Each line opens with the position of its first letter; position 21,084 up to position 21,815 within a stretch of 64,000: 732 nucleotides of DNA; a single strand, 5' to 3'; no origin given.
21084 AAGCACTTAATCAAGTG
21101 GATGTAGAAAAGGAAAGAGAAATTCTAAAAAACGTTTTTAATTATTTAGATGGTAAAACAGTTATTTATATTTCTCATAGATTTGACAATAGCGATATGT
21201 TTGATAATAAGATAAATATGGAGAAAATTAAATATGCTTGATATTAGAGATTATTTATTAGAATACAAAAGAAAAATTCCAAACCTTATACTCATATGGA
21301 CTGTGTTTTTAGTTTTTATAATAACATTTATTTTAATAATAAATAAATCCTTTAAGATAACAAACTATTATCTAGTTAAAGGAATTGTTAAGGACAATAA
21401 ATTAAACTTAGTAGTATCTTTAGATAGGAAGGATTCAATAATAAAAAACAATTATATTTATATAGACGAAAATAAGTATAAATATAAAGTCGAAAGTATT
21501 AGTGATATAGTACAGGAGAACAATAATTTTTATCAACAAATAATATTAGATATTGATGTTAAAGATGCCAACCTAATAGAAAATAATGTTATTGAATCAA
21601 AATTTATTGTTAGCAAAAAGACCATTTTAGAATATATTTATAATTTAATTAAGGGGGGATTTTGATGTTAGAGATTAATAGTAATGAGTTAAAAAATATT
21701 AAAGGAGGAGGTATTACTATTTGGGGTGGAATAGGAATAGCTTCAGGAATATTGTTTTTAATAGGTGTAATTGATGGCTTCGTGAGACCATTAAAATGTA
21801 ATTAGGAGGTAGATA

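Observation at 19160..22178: Unannotated two-peptide class II bacteriocin operon: C39-ABC exporter, mini-accessory protein, two double-glycine peptides and a candidate immunity ORF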

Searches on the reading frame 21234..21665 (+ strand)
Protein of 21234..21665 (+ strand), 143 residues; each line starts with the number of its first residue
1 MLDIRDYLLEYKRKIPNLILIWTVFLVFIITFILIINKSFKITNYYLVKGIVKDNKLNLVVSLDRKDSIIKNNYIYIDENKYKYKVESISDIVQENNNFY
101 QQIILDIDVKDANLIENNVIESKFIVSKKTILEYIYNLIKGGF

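Call 3: search_protein_families(library=pfam, proteins=[window:21234-21665:+], max_evalue=1)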
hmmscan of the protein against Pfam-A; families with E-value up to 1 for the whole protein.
window:21234-21665:+ (143 aa): 1 family
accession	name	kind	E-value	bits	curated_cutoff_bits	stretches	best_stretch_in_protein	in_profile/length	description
PF13095.12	FTA2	-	0.097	12.8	30.2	1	68-120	156-208/214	Kinetochore Sim4 complex subunit FTA2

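Call 4: search_protein_families(library=ncbifam, proteins=[window:21234-21665:+], max_evalue=1)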
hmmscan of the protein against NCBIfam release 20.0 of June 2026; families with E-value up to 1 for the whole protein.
window:21234-21665:+ (143 aa): 2 families
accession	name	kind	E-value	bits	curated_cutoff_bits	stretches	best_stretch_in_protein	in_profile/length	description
NF045999.1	MAG1140_fam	equivalog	0.0037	17.4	35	1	13-137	3-126/126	MAG1140 family protein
NF041734.1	resp_reg_RppA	equivalog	0.015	14.7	250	1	44-138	98-188/229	two-component system response regulator RppA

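Call 9: find_homologous_proteins(query=window:21234-21662:+, max_evalue=0.01)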
Query window:21234-21662:+ (143 aa): 14 proteins with E <= 0.01 among 55 candidates.
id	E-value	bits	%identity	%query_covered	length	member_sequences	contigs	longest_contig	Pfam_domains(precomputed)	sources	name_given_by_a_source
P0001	1.8e-79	282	100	100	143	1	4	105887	-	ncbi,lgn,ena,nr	ncbi:MAG: hypothetical protein IJO43_02345 [Bacilli bacterium]|nr:hypothetical protein [Bacilli bact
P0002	1.4e-77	276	98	100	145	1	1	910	-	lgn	-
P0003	2.1e-70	253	88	100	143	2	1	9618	-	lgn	-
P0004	1.6e-49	186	65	100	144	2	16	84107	-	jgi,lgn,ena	-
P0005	3.5e-45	171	59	99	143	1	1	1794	-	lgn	-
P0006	1.9e-44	169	57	99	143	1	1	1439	-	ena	-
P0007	8.7e-42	160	56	99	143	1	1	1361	-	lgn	-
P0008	3.1e-41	159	59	99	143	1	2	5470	-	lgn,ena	-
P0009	1.8e-40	156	55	99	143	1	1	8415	-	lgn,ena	-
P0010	6.6e-40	154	58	99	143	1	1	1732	-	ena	-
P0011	2.2e-39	153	56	99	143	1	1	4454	-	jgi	jgi:hypothetical protein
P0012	4.3e-39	152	56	99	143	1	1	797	-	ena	-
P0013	8.2e-36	141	55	99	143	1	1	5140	-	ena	-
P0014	8.7e-29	118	47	99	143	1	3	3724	-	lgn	-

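Call 10: find_encoding_contigs(protein=window:21234-21662:+, flank=6000, max_places=6)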
Protein window:21234-21662:+ (143 aa): 7 contigs read that carry it; 1 place shown.
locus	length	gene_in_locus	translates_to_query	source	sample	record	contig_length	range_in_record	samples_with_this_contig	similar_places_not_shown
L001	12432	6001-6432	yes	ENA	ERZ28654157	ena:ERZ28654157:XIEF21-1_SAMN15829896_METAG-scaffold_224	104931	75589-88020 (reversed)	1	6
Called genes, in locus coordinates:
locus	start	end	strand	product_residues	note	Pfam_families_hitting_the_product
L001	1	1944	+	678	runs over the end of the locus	PF00112:Peptidase_C1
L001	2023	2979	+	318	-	PF00106:adh_short, PF08659:KR, PF13561:adh_short_C2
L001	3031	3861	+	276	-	PF00565:SNase, PF09479:Flg_new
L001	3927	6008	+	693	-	PF03412:Peptidase_C39, PF00664:ABC_membrane, PF00005:ABC_tran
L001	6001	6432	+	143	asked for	-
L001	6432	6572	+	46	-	-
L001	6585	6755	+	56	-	-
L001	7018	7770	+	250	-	-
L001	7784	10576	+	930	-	PF18884:TSP3_bac (weak), PF00092:VWA, PF13519:VWA_2, PF13768:VWA_3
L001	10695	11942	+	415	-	PF11104:PilM_2 (faint), PF02491:SHS2_FTSA, PF14450:FtsA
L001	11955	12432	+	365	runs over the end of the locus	PF00091:Tubulin, PF12327:FtsZ_C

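Call 11: find_encoding_contigs(protein=P0004, flank=5000, max_places=3)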
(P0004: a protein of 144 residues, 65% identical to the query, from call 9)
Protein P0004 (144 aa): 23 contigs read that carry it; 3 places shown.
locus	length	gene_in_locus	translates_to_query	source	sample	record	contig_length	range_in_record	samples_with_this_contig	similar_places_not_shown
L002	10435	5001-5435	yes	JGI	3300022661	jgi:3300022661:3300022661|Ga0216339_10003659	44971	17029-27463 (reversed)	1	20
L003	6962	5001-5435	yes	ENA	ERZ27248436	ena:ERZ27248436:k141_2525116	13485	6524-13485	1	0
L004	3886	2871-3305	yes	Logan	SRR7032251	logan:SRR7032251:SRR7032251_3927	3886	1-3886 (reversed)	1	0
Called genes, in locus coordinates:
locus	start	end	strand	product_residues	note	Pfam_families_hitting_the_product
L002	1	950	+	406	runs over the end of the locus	PF02073:Peptidase_M29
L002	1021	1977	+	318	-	PF23441:SDR (faint), PF00106:adh_short, PF08659:KR, PF13561:adh_short_C2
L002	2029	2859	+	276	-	PF00565:SNase, PF09479:Flg_new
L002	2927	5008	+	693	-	PF03412:Peptidase_C39, PF00664:ABC_membrane, PF00005:ABC_tran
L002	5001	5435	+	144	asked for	-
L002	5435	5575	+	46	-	-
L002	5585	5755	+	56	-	-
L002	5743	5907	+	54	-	-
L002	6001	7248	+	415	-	PF11104:PilM_2 (faint), PF02491:SHS2_FTSA, PF14450:FtsA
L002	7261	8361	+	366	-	PF00091:Tubulin, PF12327:FtsZ_C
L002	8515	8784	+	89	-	PF00312:Ribosomal_S15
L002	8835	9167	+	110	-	-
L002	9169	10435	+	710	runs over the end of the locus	PF01138:RNase_PH, PF03725:RNase_PH_C, PF03726:PNPase, PF01138:RNase_PH, PF03725:RNase_PH_C (weak), PF00575:S1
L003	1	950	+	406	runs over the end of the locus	PF02073:Peptidase_M29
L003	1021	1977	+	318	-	PF23441:SDR (faint), PF00106:adh_short, PF08659:KR, PF13561:adh_short_C2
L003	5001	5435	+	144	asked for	-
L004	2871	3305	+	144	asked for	-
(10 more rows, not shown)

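Call 12: find_encoding_contigs(protein=P0009, flank=5000, max_places=2)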
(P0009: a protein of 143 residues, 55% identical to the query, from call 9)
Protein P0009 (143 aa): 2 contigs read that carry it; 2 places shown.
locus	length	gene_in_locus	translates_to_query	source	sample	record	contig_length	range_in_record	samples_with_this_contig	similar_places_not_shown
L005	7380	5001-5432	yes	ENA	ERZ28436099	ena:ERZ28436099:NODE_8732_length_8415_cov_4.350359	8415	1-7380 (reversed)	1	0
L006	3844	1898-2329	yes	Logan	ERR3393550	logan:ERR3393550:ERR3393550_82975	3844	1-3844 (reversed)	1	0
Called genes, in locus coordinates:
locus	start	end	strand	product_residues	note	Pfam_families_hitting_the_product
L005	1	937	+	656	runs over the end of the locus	?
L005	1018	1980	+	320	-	PF00106:adh_short, PF08659:KR, PF13561:adh_short_C2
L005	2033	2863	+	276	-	PF00565:SNase, PF09479:Flg_new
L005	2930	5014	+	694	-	PF03412:Peptidase_C39, PF00664:ABC_membrane, PF00005:ABC_tran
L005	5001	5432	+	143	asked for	-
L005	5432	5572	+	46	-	-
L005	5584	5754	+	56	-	-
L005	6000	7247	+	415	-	PF11104:PilM_2 (weak), PF02491:SHS2_FTSA, PF14450:FtsA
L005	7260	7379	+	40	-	?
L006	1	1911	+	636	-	?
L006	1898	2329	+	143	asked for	-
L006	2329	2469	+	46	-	-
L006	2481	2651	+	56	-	-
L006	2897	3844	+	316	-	?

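Call 13: find_encoding_contigs(protein=P0014, flank=5000, max_places=2)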
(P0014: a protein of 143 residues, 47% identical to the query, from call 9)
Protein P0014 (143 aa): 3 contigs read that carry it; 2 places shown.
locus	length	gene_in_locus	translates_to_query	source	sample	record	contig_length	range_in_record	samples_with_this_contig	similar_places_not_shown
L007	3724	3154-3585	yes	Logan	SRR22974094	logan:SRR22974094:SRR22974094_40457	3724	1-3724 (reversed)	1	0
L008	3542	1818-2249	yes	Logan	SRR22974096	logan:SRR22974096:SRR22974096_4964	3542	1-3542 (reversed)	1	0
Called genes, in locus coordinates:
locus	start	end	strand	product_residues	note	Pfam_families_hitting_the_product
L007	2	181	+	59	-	?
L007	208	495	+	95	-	PF00565:SNase (weak)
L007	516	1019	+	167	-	PF00565:SNase, PF09479:Flg_new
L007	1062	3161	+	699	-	PF03412:Peptidase_C39, PF00664:ABC_membrane, PF00005:ABC_tran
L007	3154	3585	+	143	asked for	-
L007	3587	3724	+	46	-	?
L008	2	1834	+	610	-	?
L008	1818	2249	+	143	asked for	-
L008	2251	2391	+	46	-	-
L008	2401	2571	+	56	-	-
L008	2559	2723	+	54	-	-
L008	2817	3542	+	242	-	?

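Call 14: find_encoding_contigs(protein=P0003, flank=5000, max_places=2)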
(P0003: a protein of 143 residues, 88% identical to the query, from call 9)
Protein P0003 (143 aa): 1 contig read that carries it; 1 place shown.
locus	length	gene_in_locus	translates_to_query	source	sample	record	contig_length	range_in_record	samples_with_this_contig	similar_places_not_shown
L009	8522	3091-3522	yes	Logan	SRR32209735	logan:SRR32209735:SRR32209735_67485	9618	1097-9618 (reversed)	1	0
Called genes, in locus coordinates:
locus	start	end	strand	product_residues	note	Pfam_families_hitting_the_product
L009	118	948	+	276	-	PF00565:SNase, PF09479:Flg_new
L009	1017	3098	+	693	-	PF03412:Peptidase_C39, PF00664:ABC_membrane, PF00005:ABC_tran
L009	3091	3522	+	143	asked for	-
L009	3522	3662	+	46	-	-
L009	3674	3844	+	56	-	-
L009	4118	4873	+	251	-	-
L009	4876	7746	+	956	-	PF18884:TSP3_bac (weak), PF00092:VWA, PF13519:VWA_2, PF13768:VWA_3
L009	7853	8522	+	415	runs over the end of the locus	PF11104:PilM_2 (faint), PF02491:SHS2_FTSA, PF14450:FtsA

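Call 19: find_encoding_contigs(protein=P0008, flank=5000, max_places=2)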
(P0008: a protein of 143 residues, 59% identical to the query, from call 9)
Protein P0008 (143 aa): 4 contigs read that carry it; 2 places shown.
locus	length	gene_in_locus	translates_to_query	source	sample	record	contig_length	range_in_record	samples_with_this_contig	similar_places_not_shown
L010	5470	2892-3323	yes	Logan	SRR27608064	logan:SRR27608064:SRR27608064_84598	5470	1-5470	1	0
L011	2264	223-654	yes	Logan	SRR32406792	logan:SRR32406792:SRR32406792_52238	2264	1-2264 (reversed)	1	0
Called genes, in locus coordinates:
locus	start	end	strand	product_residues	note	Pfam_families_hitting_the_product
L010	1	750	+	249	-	?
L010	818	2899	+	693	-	PF03412:Peptidase_C39, PF00664:ABC_membrane, PF00005:ABC_tran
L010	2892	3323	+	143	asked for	-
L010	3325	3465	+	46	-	-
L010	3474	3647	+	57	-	-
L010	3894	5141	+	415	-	PF11104:PilM_2 (faint), PF02491:SHS2_FTSA, PF14450:FtsA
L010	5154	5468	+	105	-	?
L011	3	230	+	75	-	?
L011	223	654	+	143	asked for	-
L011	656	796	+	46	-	-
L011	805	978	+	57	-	-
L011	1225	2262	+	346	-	?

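Call 20: find_encoding_contigs(protein=P0013, flank=5000, max_places=2)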
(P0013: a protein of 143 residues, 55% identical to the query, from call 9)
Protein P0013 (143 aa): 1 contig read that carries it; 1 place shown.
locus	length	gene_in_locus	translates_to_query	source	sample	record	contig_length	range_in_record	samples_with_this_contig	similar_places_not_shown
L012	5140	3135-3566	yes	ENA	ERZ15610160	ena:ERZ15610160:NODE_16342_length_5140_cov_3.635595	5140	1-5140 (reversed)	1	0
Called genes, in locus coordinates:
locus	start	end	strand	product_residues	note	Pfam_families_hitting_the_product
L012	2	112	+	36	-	?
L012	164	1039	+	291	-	PF00565:SNase, PF09479:Flg_new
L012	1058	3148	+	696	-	PF03412:Peptidase_C39, PF00664:ABC_membrane, PF00005:ABC_tran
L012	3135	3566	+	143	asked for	-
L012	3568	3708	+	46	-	-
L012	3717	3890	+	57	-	-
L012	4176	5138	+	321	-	?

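Call 21: find_encoding_contigs(protein=P0011, flank=5000, max_places=2)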
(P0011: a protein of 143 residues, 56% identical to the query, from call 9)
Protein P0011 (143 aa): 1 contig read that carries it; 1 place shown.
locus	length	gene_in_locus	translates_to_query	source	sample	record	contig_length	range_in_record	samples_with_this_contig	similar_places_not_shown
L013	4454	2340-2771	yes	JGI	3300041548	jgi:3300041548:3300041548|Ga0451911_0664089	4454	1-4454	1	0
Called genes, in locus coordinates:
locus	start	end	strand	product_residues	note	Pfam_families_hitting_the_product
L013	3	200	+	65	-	?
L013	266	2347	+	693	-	PF03412:Peptidase_C39, PF00664:ABC_membrane, PF00005:ABC_tran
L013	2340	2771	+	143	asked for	-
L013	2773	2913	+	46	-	-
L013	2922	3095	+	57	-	-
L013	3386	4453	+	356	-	?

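Call 29: search_protein_representatives(alignment_id=A1)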
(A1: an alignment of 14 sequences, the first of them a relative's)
Query: 14 sequences, 144 profile positions. Proteins with E-value up to 0.001 (for the whole library): 335; up to 1e-10: 51; up to 1e-30: 6. The best 150 are listed.
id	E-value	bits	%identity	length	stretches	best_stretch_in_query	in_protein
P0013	1.1e-60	220.1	-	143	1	1-143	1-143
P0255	6.4e-49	182.0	-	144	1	1-143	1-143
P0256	1.8e-45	170.8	-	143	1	1-142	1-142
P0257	4.9e-44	166.2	-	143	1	1-143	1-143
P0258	2.9e-40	153.9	-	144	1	1-143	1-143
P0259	2.6e-36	141.1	-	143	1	1-143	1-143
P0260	5.6e-30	120.6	-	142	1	1-143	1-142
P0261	9.5e-28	113.3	-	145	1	1-143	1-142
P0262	5.4e-25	104.4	-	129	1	12-143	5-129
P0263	9.6e-24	100.3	-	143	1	1-143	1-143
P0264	1.4e-20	90.1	-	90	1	1-85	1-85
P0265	2.8e-19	85.9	-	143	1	1-143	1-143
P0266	2.1e-18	83.1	-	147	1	2-143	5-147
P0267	4.5e-18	82.0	-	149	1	2-141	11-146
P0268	6.5e-18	81.4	-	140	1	1-138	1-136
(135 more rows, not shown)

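Call 30: predict_structure(alignment_id=A1)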
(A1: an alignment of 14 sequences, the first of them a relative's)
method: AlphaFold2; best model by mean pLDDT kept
length: 143 residues; sequences in the alignment: 14
mean_pLDDT: 77.4   pTM: 0.54
mean pLDDT of the five models: 77.4, 75.3, 61.2, 56.5, 55.5
residues with pLDDT >= 90: 0; 70-90: 111; 50-70: 31; < 50: 1
segments of 3 or more residues with pLDDT < 50: none
pLDDT, mean of each block of 10 residues (from residue 1): 65 71 86 79 78 84 81 81 87 82 84 70 74 71 52
secondary structure, 60 per line:
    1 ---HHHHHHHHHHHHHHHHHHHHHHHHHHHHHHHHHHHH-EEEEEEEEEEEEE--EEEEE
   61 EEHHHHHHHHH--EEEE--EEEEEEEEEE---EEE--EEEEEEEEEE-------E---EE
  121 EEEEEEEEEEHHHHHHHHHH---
elements in order: H4-39 E41-53 E56-62 H63-71 E74-77 E80-89 E93-95 E98-107 E119-130 H131-140

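Call 36: fold_search(model_id=the predicted structure, library=pdb)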
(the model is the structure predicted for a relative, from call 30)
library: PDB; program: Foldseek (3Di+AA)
matches with E <= 10: 1225; with E <= 0.001: 0
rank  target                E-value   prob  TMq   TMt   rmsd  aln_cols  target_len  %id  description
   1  8zis_D                4.2e-02  0.99  0.36  0.12   5.9       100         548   10  HerA Hexamer (released 2025-03-12)
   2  4ci1_B                6.2e-02  0.92  0.28  0.12   9.4       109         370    7  Structure of the DDB1-CRBN E3 ubiquitin ligase bound to thalidomide (released 2014-07-16)
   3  8zis_C                7.7e-02  0.92  0.34  0.11   8.9       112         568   10  HerA Hexamer (released 2025-03-12)
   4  8rq9_C                7.7e-02  0.77  0.27  0.14  15.0       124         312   10  Crystal structure of PROTAC CFT-1297 in complex with CRBN-midi and BRD4(BD2) (released 2024-09-25)
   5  8rq8                  8.2e-02  0.82  0.28  0.14  14.7       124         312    8  Crystal structure of CRBN-midi in complex with mezigdomide (released 2024-09-25)
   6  8rqc_D                9.6e-02  0.87  0.28  0.14   9.5       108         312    7  Crystal structure of CRBN-midi in complex with mezigdomide and IKZF1 ZF2 (released 2024-09-25)
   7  8xav_A                1.0e-01  0.96  0.35  0.11   4.7        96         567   12  Cryo-EM structure of an anti-phage defense complex (released 2024-06-05)
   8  8zis_B                1.0e-01  0.95  0.35  0.11   6.6       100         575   11  HerA Hexamer (released 2025-03-12)
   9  8rqa                  1.0e-01  0.75  0.28  0.15  15.1       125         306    8  Crystal structure of CRBN-midi in complex with Lenalidomide (released 2024-09-25)
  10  9gao_A                1.1e-01  0.77  0.28  0.14  14.5       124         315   10  Crystal structure of CRBNmidi in complex with 2-(4-(2,6-dioxopiperidin-3-yl)phenoxy)-N-methylacetamide (released 2024-10-02)
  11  8xaw_D                1.2e-01  0.87  0.34  0.11   7.5       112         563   15  Cryo-EM structure of an anti-phage defense complex bound to AMPPNP and DNA at state 1 (released 2024-06-05)
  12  8rq1                  1.2e-01  0.77  0.29  0.16  14.6       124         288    9  Crystal structure of CRBN-midi (released 2024-09-25)
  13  9sai_B                1.3e-01  0.87  0.29  0.13   9.6       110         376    5  Ternary PROTAC-mediated complex consisting of Cereblon, DDB1 and BRD4-BD1, non-covalently linked by JQ1-AcN (released 2025-10-29)
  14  9dqd_A                1.6e-01  0.84  0.29  0.13   9.5       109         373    6  cryo-EM structure of human Cereblon/DDB1 in complex with a non-traditional CRBN binder (released 2024-12-25)
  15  8zis_A                1.8e-01  0.91  0.35  0.11   5.9       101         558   10  HerA Hexamer (released 2025-03-12)
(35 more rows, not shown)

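Call 40: search_protein_families(library=ncbifam, alignment_id=A5, max_evalue=0.01)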
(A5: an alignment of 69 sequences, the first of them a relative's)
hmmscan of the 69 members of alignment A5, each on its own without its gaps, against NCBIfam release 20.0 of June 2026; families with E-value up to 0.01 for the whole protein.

A. member 1, P0001 (143 aa): 1 family
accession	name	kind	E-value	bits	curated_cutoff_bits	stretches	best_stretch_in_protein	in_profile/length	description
NF045999.1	MAG1140_fam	equivalog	0.0037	17.4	35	1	13-137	3-126/126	MAG1140 family protein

B. families by the number of members that match (of 69 scanned): 6 families
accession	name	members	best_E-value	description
NF045999.1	MAG1140_fam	18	0.00024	MAG1140 family protein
TIGR03781.1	Bac_Flav_CT_K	1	8.5e-05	conjugative transposon protein TraK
NF000326.1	blaR1_generic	1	0.003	BlaR1 family beta-lactam sensor/signal transducer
TIGR03691.1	20S_bact_alpha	1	0.0035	proteasome subunit alpha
NF045951.1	MAG0110_fam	1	0.0065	MAG0110 family membrane protein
NF040749.1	tetrathio_RR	1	0.0092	tetrathionate respiration response regulator TtrR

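Call 41: search_protein_families(library=pfam, alignment_id=A5, max_evalue=0.01)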
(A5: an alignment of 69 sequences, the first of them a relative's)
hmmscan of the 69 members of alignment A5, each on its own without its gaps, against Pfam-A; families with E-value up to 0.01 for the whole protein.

A. member 1, P0001 (143 aa): 0 families

B. families by the number of members that match (of 69 scanned): 5 families
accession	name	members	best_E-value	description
PF19579.4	FtsL_2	1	0.0074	Bacteriodetes cell division protein (FtsL-like)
PF22280.2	VtrC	1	0.0074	VtrC lipocalin-like domain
PF11694.13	DUF3290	1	0.0087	Protein of unknown function (DUF3290)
PF25630.1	Phycodna_minor_capsid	1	0.0089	Phycodnaviridae minor capsid protein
PF06143.16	Baculo_11_kDa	1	0.0099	Baculovirus 11 kDa family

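Call 58: search_solved_structures(query=A5, max_evalue=10)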
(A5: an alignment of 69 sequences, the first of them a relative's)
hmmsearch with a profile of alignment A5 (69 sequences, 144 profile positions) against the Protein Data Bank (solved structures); distinct sequences matched with E-value up to 10: 2.
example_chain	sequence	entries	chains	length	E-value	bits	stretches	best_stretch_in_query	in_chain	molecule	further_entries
2v66_B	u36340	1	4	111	0.83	12.9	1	72-118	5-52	NUCLEAR DISTRIBUTION PROTEIN NUDE-LIKE 1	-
2v71_A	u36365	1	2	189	1.5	12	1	72-117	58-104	NUCLEAR DISTRIBUTION PROTEIN NUDE-LIKE 1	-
